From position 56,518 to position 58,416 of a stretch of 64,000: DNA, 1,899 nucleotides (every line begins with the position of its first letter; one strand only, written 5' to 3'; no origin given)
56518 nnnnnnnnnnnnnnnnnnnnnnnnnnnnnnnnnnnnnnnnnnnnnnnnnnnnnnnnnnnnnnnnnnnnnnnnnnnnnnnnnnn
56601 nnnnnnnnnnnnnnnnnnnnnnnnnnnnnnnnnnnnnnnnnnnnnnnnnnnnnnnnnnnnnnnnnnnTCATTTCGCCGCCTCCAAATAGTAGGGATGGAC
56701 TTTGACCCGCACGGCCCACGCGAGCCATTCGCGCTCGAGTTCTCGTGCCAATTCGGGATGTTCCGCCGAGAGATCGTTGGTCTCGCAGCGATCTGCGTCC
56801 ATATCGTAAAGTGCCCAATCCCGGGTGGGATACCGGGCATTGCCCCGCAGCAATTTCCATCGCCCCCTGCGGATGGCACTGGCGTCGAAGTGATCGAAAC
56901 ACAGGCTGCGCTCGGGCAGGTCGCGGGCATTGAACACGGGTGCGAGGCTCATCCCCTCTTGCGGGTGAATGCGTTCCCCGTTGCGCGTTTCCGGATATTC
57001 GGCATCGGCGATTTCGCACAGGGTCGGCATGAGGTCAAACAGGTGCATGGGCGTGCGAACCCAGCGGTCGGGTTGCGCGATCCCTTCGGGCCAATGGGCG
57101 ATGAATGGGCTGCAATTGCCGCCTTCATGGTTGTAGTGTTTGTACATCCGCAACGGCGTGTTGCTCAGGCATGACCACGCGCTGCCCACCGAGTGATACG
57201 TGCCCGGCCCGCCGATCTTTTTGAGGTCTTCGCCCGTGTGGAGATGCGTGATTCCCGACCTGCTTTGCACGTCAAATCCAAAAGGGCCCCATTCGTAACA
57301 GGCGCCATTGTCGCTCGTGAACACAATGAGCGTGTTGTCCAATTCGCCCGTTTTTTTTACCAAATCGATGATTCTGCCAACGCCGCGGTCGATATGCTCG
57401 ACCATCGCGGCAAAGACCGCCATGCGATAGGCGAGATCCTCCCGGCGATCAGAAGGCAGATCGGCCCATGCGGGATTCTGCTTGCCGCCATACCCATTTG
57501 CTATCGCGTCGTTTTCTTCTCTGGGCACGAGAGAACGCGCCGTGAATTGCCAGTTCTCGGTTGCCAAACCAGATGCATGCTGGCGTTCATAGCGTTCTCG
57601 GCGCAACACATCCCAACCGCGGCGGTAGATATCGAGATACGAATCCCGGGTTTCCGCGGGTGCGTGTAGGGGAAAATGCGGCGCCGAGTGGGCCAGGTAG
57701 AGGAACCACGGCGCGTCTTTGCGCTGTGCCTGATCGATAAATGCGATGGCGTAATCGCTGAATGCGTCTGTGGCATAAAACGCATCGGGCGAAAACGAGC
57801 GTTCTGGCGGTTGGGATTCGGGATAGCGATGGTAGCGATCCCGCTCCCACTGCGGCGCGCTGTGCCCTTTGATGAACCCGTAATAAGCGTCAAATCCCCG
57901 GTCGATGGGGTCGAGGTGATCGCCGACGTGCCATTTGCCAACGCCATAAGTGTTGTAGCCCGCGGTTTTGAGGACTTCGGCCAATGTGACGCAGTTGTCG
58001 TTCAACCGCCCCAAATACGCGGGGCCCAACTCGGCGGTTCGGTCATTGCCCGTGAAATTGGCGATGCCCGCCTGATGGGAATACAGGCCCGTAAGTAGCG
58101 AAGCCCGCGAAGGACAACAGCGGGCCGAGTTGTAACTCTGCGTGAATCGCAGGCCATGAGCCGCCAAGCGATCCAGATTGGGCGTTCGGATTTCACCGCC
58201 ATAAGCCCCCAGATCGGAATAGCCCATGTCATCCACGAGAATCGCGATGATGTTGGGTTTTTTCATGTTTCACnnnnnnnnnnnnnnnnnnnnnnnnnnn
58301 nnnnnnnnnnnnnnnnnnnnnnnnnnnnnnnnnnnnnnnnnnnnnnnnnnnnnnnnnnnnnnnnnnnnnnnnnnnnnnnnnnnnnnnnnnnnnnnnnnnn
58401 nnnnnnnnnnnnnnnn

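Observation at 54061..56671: Second low-GC cassette: ABC-type ATPase + PIN-like protein (+ TM coiled-coil protein) abutting a sulfatase gene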

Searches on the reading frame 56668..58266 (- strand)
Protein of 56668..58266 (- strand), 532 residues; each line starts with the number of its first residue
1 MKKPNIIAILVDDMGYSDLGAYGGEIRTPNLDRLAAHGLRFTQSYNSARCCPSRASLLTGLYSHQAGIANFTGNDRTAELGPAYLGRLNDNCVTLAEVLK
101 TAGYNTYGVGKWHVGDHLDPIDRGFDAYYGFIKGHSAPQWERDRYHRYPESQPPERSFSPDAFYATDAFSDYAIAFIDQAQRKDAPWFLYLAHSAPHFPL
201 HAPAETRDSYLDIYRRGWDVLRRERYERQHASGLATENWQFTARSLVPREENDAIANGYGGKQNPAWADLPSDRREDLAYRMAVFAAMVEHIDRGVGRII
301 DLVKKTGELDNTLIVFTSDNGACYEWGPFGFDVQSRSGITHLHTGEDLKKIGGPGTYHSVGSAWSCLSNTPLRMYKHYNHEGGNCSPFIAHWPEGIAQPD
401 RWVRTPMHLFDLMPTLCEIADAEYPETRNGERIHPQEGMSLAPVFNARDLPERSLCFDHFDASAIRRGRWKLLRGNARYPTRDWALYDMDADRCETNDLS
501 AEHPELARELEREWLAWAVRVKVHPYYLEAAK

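Call 3: search_protein_families(library=pfam, proteins=[window:56668-58266:-], max_evalue=0.1)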
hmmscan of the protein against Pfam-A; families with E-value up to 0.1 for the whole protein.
window:56668-58266:- (532 aa): 3 families
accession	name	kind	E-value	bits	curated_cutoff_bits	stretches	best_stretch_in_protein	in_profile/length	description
PF00884.28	Sulfatase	-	1.7e-58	198.7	25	1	4-421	1-300/301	Sulfatase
PF01663.27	Phosphodiest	-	8.1e-11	42.5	23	1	7-322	2-221/342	Type I phosphodiesterase / nucleotide pyrophosphatase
PF16347.10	SGSH_C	-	0.00033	21.3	29.3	1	377-506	9-140/154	N-sulphoglucosamine sulphohydrolase, C-terminal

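Call 93: find_related_loci(query=window:56668-58266:-, collection=metagenome_contigs, flank=5000)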
Query window:56668-58266:- (532 aa) in metagenome_contigs; peptide patterns used: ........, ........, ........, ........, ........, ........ (x = any residue, [..] = any of these).
367 stretches matched a pattern; 311 encode a relative of the query (tblastn E <= 1e-3); the best 80 are kept; 80 distinct loci.
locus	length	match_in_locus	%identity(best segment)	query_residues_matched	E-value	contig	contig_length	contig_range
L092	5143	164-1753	78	1-530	0e+0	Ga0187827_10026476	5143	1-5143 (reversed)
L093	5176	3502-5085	77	3-530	0e+0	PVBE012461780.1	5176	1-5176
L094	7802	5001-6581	73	2-528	0e+0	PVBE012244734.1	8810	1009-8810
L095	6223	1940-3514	68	3-527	0e+0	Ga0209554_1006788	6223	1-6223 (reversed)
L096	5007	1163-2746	68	3-530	0e+0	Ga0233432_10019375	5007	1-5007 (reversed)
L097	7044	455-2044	67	1-530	0e+0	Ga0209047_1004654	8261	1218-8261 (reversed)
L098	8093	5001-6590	67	1-530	0e+0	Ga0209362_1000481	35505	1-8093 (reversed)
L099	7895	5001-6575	68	3-527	0e+0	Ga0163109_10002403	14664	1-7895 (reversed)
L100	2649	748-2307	69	4-523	0e+0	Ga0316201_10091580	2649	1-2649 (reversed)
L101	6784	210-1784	67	3-527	0e+0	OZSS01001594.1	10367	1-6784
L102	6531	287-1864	68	2-527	0e+0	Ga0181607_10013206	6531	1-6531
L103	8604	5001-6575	68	3-527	0e+0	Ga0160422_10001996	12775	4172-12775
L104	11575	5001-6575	68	3-527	0e+0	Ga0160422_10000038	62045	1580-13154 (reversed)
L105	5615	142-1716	68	3-527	0e+0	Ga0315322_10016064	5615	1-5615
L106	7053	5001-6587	67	2-530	0e+0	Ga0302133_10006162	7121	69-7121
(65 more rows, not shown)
